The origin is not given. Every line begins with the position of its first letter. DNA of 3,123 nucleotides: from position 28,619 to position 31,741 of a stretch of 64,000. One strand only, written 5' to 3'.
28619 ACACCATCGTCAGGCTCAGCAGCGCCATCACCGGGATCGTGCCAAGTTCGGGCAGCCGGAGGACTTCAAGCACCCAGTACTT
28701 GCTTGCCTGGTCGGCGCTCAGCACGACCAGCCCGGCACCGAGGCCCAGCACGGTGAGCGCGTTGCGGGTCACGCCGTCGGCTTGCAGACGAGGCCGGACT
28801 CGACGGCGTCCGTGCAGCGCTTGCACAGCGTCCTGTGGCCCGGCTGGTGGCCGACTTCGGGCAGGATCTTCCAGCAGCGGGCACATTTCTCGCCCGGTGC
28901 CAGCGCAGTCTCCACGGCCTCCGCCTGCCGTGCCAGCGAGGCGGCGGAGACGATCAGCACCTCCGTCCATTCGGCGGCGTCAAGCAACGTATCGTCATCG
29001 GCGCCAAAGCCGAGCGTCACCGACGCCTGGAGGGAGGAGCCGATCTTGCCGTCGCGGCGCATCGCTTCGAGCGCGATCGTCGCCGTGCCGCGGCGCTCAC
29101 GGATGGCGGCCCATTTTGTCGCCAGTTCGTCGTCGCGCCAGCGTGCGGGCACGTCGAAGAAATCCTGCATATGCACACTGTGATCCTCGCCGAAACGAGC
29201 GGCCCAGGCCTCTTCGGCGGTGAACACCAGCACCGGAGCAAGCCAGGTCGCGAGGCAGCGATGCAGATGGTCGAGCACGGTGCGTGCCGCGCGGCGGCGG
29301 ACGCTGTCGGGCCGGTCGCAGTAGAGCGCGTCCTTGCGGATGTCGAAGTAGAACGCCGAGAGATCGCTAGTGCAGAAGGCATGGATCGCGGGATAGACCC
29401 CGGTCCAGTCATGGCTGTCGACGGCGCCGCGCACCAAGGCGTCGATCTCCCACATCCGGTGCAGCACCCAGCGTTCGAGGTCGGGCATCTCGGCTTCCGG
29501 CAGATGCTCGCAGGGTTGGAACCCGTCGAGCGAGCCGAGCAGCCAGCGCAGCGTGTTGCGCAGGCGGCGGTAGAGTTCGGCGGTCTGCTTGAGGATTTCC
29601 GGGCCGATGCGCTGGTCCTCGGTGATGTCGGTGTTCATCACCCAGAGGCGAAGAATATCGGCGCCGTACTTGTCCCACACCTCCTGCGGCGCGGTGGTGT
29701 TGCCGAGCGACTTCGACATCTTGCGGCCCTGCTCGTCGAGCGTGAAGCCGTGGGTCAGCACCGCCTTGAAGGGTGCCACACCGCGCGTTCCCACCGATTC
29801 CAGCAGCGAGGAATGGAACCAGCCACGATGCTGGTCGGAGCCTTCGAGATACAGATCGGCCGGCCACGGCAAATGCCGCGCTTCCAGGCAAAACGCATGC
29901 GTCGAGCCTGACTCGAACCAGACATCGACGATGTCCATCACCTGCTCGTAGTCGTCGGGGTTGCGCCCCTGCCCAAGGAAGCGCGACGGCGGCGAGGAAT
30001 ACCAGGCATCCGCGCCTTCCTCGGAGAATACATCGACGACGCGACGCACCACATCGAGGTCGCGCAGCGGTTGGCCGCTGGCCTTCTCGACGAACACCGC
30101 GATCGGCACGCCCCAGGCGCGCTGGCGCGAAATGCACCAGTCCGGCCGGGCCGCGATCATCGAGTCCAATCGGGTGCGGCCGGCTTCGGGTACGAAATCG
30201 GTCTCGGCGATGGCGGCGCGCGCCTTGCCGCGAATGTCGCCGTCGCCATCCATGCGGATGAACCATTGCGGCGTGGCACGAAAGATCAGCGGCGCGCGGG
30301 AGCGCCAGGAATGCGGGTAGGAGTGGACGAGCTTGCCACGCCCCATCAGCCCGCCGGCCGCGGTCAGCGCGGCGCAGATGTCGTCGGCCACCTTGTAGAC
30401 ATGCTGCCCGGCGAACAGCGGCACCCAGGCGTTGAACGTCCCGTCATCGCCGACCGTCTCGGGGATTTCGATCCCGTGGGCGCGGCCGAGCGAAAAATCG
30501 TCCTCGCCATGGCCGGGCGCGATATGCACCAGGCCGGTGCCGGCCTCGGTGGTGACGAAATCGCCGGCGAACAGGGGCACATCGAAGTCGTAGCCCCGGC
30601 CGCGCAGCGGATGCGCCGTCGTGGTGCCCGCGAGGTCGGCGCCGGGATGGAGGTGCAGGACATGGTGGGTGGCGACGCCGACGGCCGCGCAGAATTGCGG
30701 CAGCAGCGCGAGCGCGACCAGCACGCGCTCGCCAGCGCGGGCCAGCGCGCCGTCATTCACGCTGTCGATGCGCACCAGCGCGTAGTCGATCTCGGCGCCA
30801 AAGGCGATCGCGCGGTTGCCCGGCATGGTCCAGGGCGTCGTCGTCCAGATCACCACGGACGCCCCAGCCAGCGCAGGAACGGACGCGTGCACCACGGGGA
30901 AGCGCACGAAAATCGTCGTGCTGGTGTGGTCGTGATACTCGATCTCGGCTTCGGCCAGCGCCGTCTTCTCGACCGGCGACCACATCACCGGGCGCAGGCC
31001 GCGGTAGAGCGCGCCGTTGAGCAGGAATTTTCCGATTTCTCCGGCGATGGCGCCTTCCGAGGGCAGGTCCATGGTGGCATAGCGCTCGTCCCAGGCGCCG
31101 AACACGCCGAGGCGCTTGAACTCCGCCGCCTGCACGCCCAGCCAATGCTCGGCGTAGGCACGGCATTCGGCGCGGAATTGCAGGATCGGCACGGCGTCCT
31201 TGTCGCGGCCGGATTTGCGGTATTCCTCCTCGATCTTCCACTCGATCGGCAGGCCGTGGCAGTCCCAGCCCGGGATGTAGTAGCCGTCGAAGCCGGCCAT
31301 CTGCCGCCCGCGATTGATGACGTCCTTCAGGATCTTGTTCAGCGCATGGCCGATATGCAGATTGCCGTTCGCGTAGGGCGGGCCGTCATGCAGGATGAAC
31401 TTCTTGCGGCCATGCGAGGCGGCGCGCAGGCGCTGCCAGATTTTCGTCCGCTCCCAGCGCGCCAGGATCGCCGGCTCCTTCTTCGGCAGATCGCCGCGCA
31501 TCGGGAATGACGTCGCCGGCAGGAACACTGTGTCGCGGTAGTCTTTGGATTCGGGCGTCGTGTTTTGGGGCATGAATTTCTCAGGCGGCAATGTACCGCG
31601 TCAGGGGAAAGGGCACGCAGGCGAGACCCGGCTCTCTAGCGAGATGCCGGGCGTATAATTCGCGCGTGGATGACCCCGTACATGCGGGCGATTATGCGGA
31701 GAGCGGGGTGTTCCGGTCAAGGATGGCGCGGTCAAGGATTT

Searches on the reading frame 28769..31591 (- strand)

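Call 35: search_protein_families(library=ncbifam, proteins=[window:28769-31591:-], max_evalue=1e-10)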
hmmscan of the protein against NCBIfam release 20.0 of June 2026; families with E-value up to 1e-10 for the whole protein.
window:28769-31591:- (940 aa): 15 families
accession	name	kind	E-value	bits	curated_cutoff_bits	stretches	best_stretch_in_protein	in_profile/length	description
NF040702.1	ileS_w_GNAT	exception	7.8e-257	854.9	1999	2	285-931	443-1091/1100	isoleucine--tRNA ligase, N-acetyltransferase domain-containing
TIGR00392.1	ileS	equivalog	8e-243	808.4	621.4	1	29-859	2-858/861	isoleucine--tRNA ligase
TIGR00422.1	valS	equivalog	2e-109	366.9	612.1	2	319-853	239-749/863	valine--tRNA ligase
NF009687.0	PRK13208.1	equivalog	6.1e-104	348.8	738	2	319-826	238-730/801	valine--tRNA ligase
NF004349.1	PRK05729.1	equivalog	5.8e-92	309.3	704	2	319-832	233-716/860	valine--tRNA ligase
NF000257.1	MupA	exception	1.8e-78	264.4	1900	1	41-812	11-772/1024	mupirocin-resistant isoleucine--tRNA ligase MupA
NF000258.1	MupB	exception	3.3e-75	253.6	1900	1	39-813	9-775/1033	mupirocin-resistant isoleucine--tRNA ligase MupB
NF011492.0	PRK14900.1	equivalog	6e-63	213.1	1783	2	318-798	247-706/1044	valine--tRNA ligase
NF000540.1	alt_ValS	exception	8.5e-57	192.7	900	2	375-815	320-757/827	valine--tRNA ligase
NF008957.0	PRK12300.1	subfamily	4.3e-34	117.6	677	1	43-366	14-322/946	leucine--tRNA ligase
TIGR00396.1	leuS_bact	equivalog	4.5e-26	91.2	548.4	0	43-117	11-83/843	leucine--tRNA ligase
TIGR00395.1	leuS_arch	equivalog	8.2e-25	87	648.5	1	45-366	10-316/938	leucine--tRNA ligase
TIGR00398.1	metG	equivalog_domain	1.9e-23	83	336.35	0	72-123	8-59/530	methionine--tRNA ligase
NF008900.0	PRK12267.1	equivalog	9e-18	64.1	598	0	576-668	253-344/648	methionine--tRNA ligase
NF001100.0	PRK00133.1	equivalog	1.6e-14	53.4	587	0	67-123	9-65/676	methionine--tRNA ligase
